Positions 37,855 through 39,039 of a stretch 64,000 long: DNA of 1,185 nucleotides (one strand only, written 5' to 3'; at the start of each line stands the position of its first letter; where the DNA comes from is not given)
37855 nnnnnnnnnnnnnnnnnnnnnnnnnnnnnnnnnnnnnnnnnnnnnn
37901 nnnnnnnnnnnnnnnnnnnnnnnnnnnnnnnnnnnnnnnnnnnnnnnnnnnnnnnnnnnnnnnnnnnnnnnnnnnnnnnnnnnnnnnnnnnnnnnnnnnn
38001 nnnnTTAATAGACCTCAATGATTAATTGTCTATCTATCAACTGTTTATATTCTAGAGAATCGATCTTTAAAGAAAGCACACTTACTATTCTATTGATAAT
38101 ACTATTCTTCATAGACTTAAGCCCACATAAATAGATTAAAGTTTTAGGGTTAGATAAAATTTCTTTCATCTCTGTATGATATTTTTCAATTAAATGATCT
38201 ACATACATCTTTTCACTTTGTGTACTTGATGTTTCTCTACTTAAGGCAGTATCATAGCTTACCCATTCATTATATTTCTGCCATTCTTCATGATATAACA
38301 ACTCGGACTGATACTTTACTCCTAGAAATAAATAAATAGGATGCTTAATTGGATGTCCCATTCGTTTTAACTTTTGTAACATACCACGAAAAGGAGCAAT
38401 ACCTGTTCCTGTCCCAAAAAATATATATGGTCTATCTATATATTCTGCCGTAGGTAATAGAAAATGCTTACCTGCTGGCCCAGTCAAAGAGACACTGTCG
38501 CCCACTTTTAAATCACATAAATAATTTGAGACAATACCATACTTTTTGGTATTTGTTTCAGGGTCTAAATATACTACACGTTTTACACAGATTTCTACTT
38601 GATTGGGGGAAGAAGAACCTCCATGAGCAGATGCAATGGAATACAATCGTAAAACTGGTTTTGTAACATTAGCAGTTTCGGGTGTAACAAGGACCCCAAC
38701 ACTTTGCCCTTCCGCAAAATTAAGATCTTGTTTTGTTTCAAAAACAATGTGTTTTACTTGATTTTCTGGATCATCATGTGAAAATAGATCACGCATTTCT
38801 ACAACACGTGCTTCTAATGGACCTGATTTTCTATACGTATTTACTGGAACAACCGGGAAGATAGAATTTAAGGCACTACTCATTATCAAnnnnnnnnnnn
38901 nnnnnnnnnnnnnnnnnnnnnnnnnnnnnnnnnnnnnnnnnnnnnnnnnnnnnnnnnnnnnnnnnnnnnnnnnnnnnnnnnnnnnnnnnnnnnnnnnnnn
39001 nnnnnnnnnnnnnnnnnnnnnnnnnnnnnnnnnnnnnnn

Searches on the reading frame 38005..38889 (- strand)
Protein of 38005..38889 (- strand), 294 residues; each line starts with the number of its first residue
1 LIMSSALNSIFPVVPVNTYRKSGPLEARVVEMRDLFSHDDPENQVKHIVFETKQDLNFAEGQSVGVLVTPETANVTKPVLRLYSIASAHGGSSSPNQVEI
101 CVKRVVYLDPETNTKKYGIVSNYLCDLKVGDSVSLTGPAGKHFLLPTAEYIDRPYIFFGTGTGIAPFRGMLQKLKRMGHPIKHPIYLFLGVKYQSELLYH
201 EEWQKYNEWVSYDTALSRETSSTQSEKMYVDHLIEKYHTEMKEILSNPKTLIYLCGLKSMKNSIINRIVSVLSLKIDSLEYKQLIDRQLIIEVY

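Call 64: search_protein_families(library=pfam, proteins=[window:38005-38889:-], max_evalue=0.00001)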
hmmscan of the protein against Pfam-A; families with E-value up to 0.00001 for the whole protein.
window:38005-38889:- (294 aa): 2 families
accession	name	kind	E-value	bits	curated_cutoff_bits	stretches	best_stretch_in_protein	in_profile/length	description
PF00175.26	NAD_binding_1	-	8.8e-18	65.4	22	1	159-262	3-105/109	Oxidoreductase NAD-binding domain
PF00970.30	FAD_binding_6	-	8e-08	33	21.1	1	52-141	24-96/99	Oxidoreductase FAD-binding domain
